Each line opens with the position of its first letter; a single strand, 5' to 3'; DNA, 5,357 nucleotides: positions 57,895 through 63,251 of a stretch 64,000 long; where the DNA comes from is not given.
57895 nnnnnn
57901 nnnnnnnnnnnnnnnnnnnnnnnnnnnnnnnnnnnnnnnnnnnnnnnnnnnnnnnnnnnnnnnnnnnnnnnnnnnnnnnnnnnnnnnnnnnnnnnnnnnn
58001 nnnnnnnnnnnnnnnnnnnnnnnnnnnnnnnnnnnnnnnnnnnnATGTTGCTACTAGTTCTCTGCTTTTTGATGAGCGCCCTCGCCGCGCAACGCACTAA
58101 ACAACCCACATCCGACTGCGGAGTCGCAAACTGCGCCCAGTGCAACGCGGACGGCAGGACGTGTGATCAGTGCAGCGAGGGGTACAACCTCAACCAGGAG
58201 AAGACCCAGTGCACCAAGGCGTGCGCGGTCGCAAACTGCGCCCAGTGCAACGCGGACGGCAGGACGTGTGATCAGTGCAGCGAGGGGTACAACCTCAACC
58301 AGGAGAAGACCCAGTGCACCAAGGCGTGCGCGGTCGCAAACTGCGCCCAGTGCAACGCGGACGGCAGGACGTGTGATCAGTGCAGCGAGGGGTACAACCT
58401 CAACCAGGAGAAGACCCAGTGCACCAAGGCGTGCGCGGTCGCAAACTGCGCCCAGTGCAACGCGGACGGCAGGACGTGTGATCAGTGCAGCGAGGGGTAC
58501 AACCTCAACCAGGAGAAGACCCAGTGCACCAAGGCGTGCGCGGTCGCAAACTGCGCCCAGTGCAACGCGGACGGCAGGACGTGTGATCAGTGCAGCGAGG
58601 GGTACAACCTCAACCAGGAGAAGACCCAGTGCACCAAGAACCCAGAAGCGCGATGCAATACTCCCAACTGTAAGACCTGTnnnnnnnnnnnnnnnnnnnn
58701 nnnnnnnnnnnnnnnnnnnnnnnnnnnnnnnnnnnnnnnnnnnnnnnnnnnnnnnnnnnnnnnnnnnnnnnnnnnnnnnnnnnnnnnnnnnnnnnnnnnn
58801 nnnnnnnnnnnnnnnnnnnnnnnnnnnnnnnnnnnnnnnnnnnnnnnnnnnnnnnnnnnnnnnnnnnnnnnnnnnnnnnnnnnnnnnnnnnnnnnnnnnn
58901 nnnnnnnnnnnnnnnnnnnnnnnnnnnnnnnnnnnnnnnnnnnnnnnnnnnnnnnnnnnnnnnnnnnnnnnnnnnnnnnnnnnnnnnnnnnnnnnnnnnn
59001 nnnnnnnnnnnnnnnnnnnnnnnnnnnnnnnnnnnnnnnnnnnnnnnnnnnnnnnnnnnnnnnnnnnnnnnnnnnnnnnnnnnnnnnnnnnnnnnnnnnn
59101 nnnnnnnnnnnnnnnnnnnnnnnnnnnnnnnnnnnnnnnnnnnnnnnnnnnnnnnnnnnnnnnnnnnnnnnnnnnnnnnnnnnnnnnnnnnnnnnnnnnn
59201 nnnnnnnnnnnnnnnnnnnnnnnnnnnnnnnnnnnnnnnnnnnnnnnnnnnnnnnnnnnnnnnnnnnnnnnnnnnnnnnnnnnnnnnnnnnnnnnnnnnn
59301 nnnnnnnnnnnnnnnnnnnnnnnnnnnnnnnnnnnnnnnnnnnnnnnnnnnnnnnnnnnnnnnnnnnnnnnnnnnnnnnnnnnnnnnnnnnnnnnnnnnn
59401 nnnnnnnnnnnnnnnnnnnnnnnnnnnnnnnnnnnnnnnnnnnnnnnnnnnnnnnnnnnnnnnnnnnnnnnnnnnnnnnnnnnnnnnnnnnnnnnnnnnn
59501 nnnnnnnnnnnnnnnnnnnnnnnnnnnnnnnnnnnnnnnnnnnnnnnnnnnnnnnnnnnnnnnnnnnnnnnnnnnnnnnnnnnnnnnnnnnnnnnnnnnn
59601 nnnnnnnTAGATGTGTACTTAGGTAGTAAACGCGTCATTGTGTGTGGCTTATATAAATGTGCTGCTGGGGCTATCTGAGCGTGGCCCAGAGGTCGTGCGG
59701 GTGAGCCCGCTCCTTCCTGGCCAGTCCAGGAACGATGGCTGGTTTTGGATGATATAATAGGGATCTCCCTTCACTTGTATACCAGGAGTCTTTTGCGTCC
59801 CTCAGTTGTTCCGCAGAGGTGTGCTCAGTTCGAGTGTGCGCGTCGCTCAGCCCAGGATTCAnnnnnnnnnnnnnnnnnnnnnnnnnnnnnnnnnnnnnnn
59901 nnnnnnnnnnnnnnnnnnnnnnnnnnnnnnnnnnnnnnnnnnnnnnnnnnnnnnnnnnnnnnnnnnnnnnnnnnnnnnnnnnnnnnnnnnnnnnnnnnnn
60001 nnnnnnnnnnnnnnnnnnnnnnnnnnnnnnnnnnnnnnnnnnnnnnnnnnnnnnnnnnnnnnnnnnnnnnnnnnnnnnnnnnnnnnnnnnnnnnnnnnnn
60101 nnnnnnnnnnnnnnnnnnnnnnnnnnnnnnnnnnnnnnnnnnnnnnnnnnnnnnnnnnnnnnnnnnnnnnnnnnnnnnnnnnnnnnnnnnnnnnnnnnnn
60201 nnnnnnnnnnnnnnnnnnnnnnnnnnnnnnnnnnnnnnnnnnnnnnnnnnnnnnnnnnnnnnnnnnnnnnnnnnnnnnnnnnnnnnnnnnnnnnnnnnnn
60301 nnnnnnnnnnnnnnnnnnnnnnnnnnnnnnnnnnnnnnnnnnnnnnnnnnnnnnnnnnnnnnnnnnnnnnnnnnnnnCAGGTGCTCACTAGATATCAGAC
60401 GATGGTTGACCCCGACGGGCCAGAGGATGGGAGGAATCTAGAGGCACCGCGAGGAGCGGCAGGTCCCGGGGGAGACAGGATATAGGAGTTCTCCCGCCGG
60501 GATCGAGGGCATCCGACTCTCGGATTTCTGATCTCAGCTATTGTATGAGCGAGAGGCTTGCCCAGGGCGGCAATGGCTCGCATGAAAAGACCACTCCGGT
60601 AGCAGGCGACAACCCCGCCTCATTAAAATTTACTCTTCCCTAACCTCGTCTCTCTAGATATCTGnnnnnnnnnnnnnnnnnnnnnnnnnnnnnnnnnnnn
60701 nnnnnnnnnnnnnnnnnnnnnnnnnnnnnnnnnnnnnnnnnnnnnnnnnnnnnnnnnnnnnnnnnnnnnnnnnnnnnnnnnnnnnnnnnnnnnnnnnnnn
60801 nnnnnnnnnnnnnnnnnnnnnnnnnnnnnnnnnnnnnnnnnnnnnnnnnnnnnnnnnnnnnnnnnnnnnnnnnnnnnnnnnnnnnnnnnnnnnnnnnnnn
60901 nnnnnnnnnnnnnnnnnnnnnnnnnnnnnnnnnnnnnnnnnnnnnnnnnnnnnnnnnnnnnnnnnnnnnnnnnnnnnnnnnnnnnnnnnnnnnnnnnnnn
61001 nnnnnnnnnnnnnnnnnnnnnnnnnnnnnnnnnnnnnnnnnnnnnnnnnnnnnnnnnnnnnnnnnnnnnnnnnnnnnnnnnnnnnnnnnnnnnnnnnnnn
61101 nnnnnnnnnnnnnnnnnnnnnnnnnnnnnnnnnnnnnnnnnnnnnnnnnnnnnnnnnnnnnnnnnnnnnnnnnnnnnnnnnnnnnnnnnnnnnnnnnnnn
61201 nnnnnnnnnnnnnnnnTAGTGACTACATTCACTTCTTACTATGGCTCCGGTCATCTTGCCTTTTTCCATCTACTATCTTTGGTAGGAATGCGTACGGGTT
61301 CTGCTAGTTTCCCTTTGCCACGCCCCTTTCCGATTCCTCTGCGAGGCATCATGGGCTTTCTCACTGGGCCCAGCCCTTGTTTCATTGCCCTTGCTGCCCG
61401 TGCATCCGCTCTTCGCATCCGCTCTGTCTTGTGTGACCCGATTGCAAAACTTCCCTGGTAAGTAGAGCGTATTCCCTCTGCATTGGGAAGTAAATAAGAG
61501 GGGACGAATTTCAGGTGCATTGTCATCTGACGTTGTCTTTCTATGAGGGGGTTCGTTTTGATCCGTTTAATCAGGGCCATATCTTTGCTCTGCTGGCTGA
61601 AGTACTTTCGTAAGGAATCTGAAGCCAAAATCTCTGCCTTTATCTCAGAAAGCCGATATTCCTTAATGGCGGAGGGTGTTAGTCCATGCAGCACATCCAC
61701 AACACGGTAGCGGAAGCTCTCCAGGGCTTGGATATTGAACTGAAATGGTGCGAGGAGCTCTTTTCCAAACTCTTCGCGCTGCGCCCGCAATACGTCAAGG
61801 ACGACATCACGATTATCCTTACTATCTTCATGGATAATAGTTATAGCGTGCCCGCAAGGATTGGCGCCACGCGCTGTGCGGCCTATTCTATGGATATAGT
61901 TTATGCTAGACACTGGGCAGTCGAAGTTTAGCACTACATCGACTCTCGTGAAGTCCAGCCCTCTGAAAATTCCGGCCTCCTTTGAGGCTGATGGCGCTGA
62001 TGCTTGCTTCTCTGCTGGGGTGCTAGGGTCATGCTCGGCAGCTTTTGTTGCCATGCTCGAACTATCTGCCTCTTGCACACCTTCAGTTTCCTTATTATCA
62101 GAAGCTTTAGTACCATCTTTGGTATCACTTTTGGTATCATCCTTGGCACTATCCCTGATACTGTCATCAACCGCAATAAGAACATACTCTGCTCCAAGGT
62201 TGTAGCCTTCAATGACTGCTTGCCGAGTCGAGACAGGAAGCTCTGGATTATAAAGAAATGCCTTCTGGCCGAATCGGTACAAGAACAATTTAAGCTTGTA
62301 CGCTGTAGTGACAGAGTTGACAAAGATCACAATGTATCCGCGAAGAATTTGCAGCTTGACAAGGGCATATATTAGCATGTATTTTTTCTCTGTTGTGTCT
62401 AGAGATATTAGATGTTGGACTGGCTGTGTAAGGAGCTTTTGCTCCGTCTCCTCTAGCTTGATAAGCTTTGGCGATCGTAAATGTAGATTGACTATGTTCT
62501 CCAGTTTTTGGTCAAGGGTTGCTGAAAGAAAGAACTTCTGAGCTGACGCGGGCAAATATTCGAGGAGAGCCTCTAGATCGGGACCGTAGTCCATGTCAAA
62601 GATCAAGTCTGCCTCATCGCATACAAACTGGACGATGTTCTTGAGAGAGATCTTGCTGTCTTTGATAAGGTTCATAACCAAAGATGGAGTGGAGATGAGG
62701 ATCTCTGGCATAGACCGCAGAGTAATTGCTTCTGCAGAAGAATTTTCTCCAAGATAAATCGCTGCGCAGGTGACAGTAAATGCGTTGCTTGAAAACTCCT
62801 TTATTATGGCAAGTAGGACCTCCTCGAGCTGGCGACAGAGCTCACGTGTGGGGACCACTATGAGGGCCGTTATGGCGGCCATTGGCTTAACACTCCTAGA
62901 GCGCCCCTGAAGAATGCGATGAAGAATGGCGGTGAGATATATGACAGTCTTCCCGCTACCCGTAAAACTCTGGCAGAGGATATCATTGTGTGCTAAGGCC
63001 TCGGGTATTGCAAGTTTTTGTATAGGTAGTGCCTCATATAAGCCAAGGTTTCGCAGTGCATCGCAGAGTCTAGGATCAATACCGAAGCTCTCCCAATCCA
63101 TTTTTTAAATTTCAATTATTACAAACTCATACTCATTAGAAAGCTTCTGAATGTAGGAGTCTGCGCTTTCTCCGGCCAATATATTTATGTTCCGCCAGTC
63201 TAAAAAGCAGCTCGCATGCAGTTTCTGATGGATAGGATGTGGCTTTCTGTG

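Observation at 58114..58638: VSP gene carrying five tandem 105-bp (35-aa) repeats, four of them nucleotide-identical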

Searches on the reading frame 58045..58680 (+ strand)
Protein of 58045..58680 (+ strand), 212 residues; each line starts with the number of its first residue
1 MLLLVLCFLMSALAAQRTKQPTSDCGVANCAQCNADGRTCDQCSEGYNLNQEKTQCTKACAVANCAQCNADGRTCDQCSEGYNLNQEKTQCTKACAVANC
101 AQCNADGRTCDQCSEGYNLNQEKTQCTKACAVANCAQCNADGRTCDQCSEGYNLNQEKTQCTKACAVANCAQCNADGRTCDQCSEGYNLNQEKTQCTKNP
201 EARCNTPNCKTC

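Call 40: search_protein_representatives(protein=window:58045-58680:+)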
Query: 212 residues. Proteins with E-value up to 0.001 (for the whole library): 867; up to 1e-10: 207; up to 1e-30: 14. The best 150 are listed.
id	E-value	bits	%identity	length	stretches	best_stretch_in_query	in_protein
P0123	8.2e-100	349.2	35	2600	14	20-196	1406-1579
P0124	2.9e-90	318.0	41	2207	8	24-191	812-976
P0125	2.0e-74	266.2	40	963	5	24-212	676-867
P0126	3.5e-58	213.2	43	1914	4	23-197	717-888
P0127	1.4e-48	181.8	40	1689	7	23-208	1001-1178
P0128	7.8e-48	179.3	37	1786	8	24-187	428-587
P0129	4.0e-47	177.0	26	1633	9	24-199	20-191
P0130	5.7e-37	143.8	27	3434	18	26-202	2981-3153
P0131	7.0e-35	137.0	38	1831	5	22-191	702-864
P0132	3.3e-34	134.8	37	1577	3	25-197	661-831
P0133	7.0e-34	133.8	29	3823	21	35-204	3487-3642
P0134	1.1e-33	133.1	34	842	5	42-195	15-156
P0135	2.3e-32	128.8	36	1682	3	41-200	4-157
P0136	7.8e-31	123.8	27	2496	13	8-197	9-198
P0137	3.1e-29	118.5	29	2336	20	26-167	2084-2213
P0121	1.2e-15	74.1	68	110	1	1-59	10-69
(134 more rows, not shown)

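Call 41: search_protein_families(library=pfam, proteins=[window:58108-58680:+, P0123, P0124, P0125], max_evalue=1)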
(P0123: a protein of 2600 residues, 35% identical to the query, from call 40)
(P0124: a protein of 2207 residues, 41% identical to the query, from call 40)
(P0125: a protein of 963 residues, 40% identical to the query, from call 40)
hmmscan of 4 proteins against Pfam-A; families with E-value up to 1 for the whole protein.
window:58108-58680:+ (191 aa): 5 families
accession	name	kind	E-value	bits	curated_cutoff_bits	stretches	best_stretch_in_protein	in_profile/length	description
PF03302.18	VSP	-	0.001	18.5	31.4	3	54-147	1-99/397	Giardia variant-specific surface protein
PF15340.11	COPR5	-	0.03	15.5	27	0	111-175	27-91/150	Cooperator of PRMT5 family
PF00053.31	EGF_laminin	-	0.66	10.6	21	0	9-35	20-49/49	Laminin EGF domain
PF05048.19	NosD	-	0.67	9.8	23.6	0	109-175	27-94/212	Periplasmic copper-binding protein (NosD)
PF24633.1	DUF7630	-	0.83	10.3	27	0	142-177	8-44/45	Domain of unknown function (DUF7630)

P0123 (2600 aa): 1 family
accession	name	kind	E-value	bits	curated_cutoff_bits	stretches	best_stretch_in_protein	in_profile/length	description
PF03302.18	VSP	-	0.00088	18.7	31.4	3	603-725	195-312/397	Giardia variant-specific surface protein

P0124 (2207 aa): 0 families

P0125 (963 aa): 1 family
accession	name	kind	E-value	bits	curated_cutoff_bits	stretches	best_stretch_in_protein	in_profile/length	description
PF03302.18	VSP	-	5.7e-08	32.5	31.4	6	616-709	1-93/397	Giardia variant-specific surface protein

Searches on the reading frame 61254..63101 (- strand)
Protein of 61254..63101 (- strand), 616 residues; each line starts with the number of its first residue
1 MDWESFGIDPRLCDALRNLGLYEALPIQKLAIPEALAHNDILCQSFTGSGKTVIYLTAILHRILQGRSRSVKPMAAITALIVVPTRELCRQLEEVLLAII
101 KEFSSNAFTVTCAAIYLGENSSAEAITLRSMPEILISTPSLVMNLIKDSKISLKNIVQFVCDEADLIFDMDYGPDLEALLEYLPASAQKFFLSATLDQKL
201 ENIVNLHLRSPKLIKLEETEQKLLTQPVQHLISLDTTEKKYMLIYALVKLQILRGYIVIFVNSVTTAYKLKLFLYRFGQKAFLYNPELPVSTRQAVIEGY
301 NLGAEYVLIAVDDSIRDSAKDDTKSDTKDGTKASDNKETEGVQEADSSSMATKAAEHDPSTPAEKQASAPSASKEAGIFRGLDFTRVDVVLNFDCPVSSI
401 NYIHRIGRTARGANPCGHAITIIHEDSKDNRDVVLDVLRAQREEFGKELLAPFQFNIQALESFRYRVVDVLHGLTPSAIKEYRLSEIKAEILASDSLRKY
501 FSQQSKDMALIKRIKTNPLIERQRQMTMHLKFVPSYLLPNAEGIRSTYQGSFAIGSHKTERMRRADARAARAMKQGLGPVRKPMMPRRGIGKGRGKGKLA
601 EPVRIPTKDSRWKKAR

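Call 21: find_encoding_contigs(protein=window:61254-63101:-, flank=10000, max_places=10)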
Protein window:61254-63101:- (616 aa): 23 contigs read that carry it; 9 places shown.
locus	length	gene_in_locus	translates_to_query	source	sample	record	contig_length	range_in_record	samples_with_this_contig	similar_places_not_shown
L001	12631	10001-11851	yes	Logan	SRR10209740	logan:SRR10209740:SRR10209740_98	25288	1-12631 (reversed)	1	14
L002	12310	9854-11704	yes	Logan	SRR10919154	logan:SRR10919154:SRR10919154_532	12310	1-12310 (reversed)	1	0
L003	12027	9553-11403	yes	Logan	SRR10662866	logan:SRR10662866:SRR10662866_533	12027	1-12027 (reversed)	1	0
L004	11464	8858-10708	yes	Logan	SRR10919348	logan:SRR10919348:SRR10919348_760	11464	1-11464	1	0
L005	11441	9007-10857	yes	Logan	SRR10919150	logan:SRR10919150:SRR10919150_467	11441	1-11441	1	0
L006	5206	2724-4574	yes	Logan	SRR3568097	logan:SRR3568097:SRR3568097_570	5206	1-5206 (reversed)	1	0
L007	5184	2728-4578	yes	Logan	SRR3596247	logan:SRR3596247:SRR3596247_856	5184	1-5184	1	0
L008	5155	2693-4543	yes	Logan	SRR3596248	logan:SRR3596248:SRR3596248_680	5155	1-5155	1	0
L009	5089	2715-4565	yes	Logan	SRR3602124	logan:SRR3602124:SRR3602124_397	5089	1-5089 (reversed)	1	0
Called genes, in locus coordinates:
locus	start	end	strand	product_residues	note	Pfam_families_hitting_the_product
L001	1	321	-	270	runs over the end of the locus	-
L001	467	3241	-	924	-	PF00343:Phosphorylase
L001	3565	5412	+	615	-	-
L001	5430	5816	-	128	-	PF15261:JHY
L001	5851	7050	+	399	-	PF00643:zf-B_box (weak), PF22586:ANCHR-like_BBOX (faint), PF27984:CRLF3_N (weak)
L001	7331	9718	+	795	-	-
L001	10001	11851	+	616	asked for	PF00270:DEAD, PF04851:ResIII, PF00271:Helicase_C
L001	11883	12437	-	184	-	-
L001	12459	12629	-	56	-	?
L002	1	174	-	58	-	?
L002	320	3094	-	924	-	PF00343:Phosphorylase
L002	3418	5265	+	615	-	-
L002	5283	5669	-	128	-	PF15261:JHY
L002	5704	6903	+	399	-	PF00643:zf-B_box (weak), PF22586:ANCHR-like_BBOX (faint), PF27984:CRLF3_N (weak)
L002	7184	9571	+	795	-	-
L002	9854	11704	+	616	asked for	PF00270:DEAD, PF04851:ResIII, PF00271:Helicase_C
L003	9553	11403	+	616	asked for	PF00270:DEAD, PF04851:ResIII, PF00271:Helicase_C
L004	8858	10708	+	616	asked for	PF00270:DEAD, PF04851:ResIII, PF00271:Helicase_C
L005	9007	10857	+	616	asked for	PF00270:DEAD, PF04851:ResIII, PF00271:Helicase_C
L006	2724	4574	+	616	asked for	PF00270:DEAD, PF04851:ResIII, PF00271:Helicase_C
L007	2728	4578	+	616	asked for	PF00270:DEAD, PF04851:ResIII, PF00271:Helicase_C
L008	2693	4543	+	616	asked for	PF00270:DEAD, PF04851:ResIII, PF00271:Helicase_C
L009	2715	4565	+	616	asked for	PF00270:DEAD, PF04851:ResIII, PF00271:Helicase_C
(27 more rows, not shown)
